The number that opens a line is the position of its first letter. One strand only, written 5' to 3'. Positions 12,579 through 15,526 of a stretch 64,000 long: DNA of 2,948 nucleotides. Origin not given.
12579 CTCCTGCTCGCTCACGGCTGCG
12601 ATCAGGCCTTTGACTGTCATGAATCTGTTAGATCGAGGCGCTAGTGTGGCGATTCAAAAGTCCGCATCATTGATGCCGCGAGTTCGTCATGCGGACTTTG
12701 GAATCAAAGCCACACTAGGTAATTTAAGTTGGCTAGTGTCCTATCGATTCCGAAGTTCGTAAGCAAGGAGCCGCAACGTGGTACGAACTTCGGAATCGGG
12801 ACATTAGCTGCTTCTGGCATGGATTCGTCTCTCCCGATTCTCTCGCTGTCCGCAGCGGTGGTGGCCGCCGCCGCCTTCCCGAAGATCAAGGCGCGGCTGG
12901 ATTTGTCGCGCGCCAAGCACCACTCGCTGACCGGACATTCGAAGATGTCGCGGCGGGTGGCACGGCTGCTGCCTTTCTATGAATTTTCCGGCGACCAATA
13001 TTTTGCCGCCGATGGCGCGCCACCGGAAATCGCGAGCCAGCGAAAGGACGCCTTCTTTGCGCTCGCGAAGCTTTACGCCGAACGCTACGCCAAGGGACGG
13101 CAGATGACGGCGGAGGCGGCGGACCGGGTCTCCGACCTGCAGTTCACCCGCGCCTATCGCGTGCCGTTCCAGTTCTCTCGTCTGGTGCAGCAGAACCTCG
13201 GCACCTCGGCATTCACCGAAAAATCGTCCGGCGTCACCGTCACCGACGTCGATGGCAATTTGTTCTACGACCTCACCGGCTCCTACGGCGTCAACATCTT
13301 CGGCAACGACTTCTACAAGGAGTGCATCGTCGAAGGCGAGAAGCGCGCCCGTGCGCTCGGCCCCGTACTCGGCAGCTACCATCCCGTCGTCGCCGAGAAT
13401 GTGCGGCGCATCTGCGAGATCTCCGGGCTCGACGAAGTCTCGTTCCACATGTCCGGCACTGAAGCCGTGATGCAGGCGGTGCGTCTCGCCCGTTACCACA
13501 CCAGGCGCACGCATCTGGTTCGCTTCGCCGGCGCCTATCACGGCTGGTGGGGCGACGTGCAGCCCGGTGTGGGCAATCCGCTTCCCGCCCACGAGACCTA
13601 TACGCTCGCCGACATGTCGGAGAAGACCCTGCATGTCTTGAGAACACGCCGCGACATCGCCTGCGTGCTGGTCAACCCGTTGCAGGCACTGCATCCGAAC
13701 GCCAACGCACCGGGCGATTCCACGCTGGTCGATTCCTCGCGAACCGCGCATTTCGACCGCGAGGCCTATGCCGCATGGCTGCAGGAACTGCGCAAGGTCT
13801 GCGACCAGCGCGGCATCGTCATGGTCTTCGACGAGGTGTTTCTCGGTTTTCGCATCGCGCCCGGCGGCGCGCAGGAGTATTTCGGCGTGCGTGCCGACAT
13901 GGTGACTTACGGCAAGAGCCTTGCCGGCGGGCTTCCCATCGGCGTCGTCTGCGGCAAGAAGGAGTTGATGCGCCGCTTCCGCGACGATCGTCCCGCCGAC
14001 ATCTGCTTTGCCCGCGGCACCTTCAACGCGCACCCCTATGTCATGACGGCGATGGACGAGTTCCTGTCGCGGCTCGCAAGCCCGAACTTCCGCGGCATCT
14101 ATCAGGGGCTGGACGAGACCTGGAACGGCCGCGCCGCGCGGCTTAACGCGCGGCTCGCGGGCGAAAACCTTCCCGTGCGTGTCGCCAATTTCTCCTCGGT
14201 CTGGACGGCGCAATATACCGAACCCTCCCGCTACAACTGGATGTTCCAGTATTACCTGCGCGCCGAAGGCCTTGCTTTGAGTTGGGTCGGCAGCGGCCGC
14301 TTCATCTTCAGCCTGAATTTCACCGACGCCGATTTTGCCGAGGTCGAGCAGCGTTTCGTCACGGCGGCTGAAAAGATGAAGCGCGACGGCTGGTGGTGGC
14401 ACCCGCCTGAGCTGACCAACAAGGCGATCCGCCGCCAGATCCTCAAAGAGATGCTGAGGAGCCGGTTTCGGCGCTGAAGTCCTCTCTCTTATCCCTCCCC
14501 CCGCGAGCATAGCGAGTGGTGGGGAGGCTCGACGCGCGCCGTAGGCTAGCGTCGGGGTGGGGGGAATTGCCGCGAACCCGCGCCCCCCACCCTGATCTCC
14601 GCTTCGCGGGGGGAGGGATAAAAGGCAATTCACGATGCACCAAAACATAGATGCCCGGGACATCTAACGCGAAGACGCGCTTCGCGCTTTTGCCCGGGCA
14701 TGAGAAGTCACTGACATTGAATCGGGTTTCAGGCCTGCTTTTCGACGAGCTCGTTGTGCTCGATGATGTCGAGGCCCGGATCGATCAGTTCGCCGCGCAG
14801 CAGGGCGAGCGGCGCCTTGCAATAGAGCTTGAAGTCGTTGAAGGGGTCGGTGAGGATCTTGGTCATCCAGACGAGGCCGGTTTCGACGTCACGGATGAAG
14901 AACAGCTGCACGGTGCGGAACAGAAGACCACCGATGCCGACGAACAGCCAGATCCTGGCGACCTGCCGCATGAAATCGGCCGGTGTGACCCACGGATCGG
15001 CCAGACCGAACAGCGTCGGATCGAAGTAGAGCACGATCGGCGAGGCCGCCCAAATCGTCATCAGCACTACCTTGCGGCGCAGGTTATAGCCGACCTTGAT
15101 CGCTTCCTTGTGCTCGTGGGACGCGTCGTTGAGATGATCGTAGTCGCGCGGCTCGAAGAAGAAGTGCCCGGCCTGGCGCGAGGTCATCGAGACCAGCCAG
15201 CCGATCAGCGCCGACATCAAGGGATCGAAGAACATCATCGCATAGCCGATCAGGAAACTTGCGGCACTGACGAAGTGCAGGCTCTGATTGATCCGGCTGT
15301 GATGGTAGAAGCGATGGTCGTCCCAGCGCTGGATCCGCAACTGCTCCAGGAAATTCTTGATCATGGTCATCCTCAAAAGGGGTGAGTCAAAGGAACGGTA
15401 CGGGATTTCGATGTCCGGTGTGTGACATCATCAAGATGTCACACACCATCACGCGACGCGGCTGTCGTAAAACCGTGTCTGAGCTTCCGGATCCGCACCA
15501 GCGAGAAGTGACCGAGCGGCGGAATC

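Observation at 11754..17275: Candidate uncharacterised membrane-lipid remodelling cluster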

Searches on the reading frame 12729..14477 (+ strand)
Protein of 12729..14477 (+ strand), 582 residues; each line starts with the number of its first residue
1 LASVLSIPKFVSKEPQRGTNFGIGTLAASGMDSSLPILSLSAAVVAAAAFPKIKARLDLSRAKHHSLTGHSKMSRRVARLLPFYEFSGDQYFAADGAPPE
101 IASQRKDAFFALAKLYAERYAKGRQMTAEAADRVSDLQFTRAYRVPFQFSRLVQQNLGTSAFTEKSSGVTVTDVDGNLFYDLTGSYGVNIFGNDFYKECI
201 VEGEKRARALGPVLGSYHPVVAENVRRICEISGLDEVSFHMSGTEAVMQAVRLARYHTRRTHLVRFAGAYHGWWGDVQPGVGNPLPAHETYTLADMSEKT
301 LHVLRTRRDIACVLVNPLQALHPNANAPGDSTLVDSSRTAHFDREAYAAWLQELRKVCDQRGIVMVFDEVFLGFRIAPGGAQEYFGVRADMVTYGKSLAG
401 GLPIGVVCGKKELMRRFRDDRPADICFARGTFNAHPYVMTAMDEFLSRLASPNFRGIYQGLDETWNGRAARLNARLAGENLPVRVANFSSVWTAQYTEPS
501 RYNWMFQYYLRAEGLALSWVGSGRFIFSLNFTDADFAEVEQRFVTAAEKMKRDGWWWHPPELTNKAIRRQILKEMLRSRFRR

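Call 3: search_protein_families(library=pfam, proteins=[window:12729-14477:+], max_evalue=0.01)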
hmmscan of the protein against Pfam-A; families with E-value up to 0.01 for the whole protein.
window:12729-14477:+ (582 aa): 1 family
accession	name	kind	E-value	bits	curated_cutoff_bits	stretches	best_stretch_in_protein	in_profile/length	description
PF00202.27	Aminotran_3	-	4.5e-33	115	30.5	2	347-545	209-401/403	Aminotransferase class-III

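Call 6: search_protein_families(library=ncbifam, proteins=[window:12729-14477:+], max_evalue=0.001)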
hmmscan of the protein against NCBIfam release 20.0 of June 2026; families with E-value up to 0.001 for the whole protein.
window:12729-14477:+ (582 aa): 66 families (the best 25 are shown)
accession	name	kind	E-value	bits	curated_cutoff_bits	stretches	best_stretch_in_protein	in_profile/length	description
NF000818.0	PRK00062.1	subfamily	1.1e-51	175.9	398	1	151-499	26-364/429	glutamate-1-semialdehyde 2,1-aminomutase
TIGR00713.1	hemL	equivalog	2.1e-48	165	527.3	1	158-500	29-361/423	glutamate-1-semialdehyde 2,1-aminomutase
NF041362.1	GntE_guanitoxin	equivalog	2e-40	138.7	525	2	349-452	228-327/426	guanitoxin biosynthesis PLP-dependent transaminase GntE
NF009055.0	PRK12389.1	equivalog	1.6e-36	125.9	637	1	158-498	34-364/431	glutamate-1-semialdehyde 2,1-aminomutase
NF004426.0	PRK05769.1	equivalog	1.9e-28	99.5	552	2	163-272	40-153/441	acetyl ornithine aminotransferase family protein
NF005993.0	PRK08117.1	subfamily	2.4e-27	95.6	574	2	348-418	227-298/433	aspartate aminotransferase family protein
NF001864.0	PRK00615.1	equivalog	1.9e-26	92.6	706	2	348-495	221-362/433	glutamate-1-semialdehyde aminotransferase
TIGR00707.1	argD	subfamily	1.1e-24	86.9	410.05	2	346-418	188-261/381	acetylornithine/succinylornithine family transaminase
TIGR00700.1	GABAtrnsam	equivalog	1.8e-24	86.1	506.65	2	159-272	15-132/420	4-aminobutyrate--2-oxoglutarate transaminase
NF004856.0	PRK06209.1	equivalog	1.1e-23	83.5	486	1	161-415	42-280/450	glutamate-1-semialdehyde 2,1-aminomutase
NF005272.0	PRK06777.1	equivalog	1.3e-22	80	725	2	346-438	216-303/421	4-aminobutyrate--2-oxoglutarate transaminase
NF006368.0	PRK08593.1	equivalog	3.2e-21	75.5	570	2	345-417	226-299/448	aspartate aminotransferase family protein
NF005376.0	PRK06918.1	equivalog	3.8e-21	75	676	2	350-416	241-308/451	4-aminobutyrate--2-oxoglutarate transaminase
NF006228.0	PRK08360.1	equivalog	9.2e-21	74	608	2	349-417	225-294/443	aspartate aminotransferase family protein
NF005692.0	PRK07495.1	equivalog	4.1e-20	71.8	724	2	346-416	216-287/425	4-aminobutyrate--2-oxoglutarate transaminase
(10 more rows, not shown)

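Call 9: find_related_loci(query=window:12819-14477:+, collection=genome_contigs, flank=8000)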
Query window:12819-14477:+ (552 aa) in genome_contigs; peptide patterns used: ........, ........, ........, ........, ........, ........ (x = any residue, [..] = any of these).
599 stretches matched a pattern (row limit reached: there are more); 586 encode a relative of the query (tblastn E <= 1e-3); the best 80 are kept; 80 distinct loci.
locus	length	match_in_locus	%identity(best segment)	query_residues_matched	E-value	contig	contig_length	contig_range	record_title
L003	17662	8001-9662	85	1-552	0e+0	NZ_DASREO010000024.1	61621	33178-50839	MAG: Bradyrhizobium sp. isolate SMAG_U10008 k141_2027360, whole genome shotgun sequence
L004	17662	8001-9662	85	1-552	0e+0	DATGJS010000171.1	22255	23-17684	MAG TPA_asm: Bradyrhizobium sp. isolate SMAG_U9839 k141_1492075, whole genome shotgun sequence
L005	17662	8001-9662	84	1-552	0e+0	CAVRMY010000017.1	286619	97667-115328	MAG: uncultured Alphaproteobacteria bacterium isolate MFD05521.bin.2.65 genome assembly, contig: contig_152320, whole ge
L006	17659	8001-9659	84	1-552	0e+0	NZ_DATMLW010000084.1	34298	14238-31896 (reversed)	MAG: Bradyrhizobium sp. isolate SMAG_U12807 k141_3609504, whole genome shotgun sequence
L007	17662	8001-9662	82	1-552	0e+0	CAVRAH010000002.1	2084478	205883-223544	MAG: uncultured Alphaproteobacteria bacterium isolate MFD00008.bin.1.150 genome assembly, contig: contig_21524, whole ge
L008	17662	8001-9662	80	1-552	0e+0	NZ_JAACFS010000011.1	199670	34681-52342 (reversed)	Bradyrhizobium sp. CSA112 NODE_11_length_199670_cov_25.3574, whole genome shotgun sequence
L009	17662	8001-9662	81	1-552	0e+0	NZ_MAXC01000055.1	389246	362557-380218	Bradyrhizobium sp. LMTR 3 NODE_9, whole genome shotgun sequence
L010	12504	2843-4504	81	1-552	0e+0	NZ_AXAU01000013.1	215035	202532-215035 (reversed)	Bradyrhizobium murdochi strain WSM 1741 YUODRAFT_scaffold_11.12_C, whole genome shotgun sequence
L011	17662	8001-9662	80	1-552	0e+0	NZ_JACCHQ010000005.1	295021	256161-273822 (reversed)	Bradyrhizobium glycinis strain CNPSo 4016 scaffold_4, whole genome shotgun sequence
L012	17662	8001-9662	81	1-552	0e+0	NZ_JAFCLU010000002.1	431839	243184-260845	Bradyrhizobium sp. AUGA SZCCT0283 NODE_2, whole genome shotgun sequence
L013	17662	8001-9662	79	1-552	0e+0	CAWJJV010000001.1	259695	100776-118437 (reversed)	MAG: uncultured Alphaproteobacteria bacterium isolate MFD05513.bin.2.164 genome assembly, contig: contig_13285, whole ge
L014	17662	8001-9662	80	1-552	0e+0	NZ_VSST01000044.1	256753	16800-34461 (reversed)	Bradyrhizobium canariense strain BTA-1 BTA-1_S1_R1_contig_45, whole genome shotgun sequence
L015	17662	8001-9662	80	1-552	0e+0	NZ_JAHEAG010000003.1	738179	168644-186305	Bradyrhizobium sp. SRL28 3, whole genome shotgun sequence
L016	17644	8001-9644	81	1-546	0e+0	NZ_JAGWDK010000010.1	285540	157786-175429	Bradyrhizobium sp. sGM-13 S19-v1_n0010, whole genome shotgun sequence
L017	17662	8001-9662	79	1-552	0e+0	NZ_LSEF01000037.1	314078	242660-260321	Bradyrhizobium neotropicale strain BR 10247 contig19, whole genome shotgun sequence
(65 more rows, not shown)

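Call 11: find_homologous_proteins(query=window:12819-14477:+, max_evalue=1e-20)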
Query window:12819-14477:+ (552 aa): 8000 proteins with E <= 1e-20 among 8000 candidates; the best 120 are listed.
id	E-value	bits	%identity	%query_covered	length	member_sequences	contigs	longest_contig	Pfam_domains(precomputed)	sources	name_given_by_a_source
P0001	0.0e+0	1275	100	100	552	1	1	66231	PF00202.28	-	-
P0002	0.0e+0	1188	93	100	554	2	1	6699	PF00202.28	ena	-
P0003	0.0e+0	1170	90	100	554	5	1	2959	PF00202.28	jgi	jgi:glutamate-1-semialdehyde 2,1-aminomutase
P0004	0.0e+0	1158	90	100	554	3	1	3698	PF00202.28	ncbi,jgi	-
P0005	0.0e+0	1153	89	100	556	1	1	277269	PF00202.28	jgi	jgi:glutamate-1-semialdehyde 2,1-aminomutase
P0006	0.0e+0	1151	89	100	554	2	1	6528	PF00202.28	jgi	jgi:glutamate-1-semialdehyde 2,1-aminomutase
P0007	0.0e+0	1149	89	100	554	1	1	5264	PF00202.28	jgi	jgi:glutamate-1-semialdehyde 2,1-aminomutase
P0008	0.0e+0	1141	88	100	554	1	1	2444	PF00202.28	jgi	jgi:glutamate-1-semialdehyde 2,1-aminomutase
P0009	0.0e+0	1141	89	97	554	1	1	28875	PF00202.28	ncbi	-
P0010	0.0e+0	1138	88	100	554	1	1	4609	PF00202.28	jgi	jgi:glutamate-1-semialdehyde 2,1-aminomutase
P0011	0.0e+0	1138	88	100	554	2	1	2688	PF00202.28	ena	-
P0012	0.0e+0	1138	88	100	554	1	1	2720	PF00202.28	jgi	jgi:glutamate-1-semialdehyde 2,1-aminomutase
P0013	0.0e+0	1137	89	97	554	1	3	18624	PF00202.28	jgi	jgi:glutamate-1-semialdehyde 2,1-aminomutase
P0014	0.0e+0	1136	88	100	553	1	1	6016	PF00202.28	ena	-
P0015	0.0e+0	1133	88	100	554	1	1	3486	PF00202.28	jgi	jgi:glutamate-1-semialdehyde 2,1-aminomutase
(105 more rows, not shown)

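Call 45: search_solved_structures(query=window:12819-14477:+, max_evalue=1e-10, show_alignments=1)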
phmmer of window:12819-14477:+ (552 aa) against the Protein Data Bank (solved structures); distinct sequences matched with E-value up to 1e-10: 63 (the best 60 are shown).
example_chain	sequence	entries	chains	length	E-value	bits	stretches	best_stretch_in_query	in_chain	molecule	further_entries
6kfm_A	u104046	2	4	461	1.1e-50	176.2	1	124-526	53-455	Mycosubtilin synthase subunit A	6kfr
6kfu_A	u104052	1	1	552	1.8e-50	175.4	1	122-526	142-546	Mycosubtilin synthase subunit A,Mycosubtilin synthase subunit A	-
6w80_A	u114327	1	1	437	7.2e-35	124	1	128-434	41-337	Glutamate-1-semialdehyde 2,1-aminomutase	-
5i92_A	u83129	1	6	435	1.4e-34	123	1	128-425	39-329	Glutamate-1-semialdehyde 2,1-aminomutase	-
4e77_A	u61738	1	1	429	9.2e-33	117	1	128-462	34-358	Glutamate-1-semialdehyde 2,1-aminomutase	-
2cfb_A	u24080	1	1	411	9.6e-33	117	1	136-433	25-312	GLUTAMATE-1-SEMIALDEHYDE 2,1-AMINOMUTASE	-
5hdm_A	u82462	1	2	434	4.3e-32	114.8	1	133-433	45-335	Glutamate-1-semialdehyde 2,1-aminomutase 1, chloroplastic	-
3bs8_A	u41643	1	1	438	1.3e-31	113.2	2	319-433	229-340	Glutamate-1-semialdehyde 2,1-aminomutase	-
3fqa_A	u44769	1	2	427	5.9e-31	111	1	140-433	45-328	Glutamate-1-semialdehyde 2,1-aminomutase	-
2gsa_A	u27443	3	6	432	6.2e-31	111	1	140-433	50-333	GLUTAMATE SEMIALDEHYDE AMINOTRANSFERASE | PROTEIN (GLUTAMATE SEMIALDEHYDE AMINOTRANSFERASE)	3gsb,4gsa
3fq8_A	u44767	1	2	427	1.1e-30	110.1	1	140-433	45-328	Glutamate-1-semialdehyde 2,1-aminomutase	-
3fq7_A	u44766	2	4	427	1.1e-30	110.1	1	140-433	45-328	Glutamate-1-semialdehyde 2,1-aminomutase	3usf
2hoy_A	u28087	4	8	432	1.2e-30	110.1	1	140-433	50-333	Glutamate-1-semialdehyde 2,1-aminomutase (GSAM) apo-form | Glutamate-1-semialdehyde 2,1-aminomutase (GSAM) pmp-form | Glutamate-1-semialdehyde 2,1-aminomutase (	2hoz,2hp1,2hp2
3k28_A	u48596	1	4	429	3.4e-30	108.5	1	131-422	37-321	Glutamate-1-semialdehyde 2,1-aminomutase 2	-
3l44_A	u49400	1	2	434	8.8e-29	103.9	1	131-467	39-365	Glutamate-1-semialdehyde 2,1-aminomutase 1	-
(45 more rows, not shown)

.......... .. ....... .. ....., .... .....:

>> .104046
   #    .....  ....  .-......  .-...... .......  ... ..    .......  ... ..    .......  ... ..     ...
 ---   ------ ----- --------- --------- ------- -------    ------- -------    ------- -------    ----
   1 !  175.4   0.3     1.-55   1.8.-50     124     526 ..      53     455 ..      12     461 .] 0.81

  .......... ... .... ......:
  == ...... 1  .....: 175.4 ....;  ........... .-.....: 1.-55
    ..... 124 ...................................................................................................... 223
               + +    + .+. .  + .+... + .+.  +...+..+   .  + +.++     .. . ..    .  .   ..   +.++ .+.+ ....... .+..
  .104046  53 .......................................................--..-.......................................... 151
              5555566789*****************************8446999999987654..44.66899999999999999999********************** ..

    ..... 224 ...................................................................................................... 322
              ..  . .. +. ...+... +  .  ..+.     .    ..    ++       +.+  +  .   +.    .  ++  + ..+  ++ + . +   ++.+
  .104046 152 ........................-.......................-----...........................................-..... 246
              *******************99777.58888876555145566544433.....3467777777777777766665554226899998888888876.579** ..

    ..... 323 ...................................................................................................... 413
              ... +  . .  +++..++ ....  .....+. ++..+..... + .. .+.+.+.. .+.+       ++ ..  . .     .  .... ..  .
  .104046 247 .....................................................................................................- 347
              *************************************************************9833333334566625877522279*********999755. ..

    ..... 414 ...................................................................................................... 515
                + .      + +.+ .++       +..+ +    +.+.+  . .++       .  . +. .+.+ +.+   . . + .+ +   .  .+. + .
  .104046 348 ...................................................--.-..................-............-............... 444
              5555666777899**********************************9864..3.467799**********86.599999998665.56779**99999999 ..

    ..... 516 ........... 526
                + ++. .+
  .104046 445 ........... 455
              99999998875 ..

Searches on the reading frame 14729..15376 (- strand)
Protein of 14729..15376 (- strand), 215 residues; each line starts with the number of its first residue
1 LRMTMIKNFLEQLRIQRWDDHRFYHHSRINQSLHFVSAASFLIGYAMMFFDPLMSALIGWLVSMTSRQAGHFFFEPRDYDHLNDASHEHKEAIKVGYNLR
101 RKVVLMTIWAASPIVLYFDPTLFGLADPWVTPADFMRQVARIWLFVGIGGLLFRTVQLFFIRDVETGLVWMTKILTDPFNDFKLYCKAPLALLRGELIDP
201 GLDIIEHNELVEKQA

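Call 4: search_protein_families(library=pfam, proteins=[window:14729-15376:-], max_evalue=10)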
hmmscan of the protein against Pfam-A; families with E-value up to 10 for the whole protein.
window:14729-15376:- (215 aa): 2 families
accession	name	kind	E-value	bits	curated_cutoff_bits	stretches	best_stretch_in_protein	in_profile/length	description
PF06127.16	Mpo1-like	-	0.002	18.6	24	1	21-77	11-68/95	2-hydroxy-palmitic acid dioxygenase Mpo1-like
PF02402.22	Lysis_col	-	0.018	15.3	27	1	136-169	1-35/49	Lysis protein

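Call 6: search_protein_families(library=ncbifam, proteins=[window:14729-15376:-], max_evalue=0.001)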
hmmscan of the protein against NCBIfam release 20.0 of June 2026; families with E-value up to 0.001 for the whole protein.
window:14729-15376:- (215 aa): 0 families

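Call 46: search_solved_structures(query=window:14729-15376:-, max_evalue=10)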
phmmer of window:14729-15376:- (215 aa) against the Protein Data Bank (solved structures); distinct sequences matched with E-value up to 10: 2.
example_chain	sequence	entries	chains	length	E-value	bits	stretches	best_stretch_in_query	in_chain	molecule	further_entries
2ltp_A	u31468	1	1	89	0.32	14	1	21-102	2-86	Nuclear receptor corepressor 2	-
8r0k_A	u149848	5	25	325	1.3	12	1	102-171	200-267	Rhodopsin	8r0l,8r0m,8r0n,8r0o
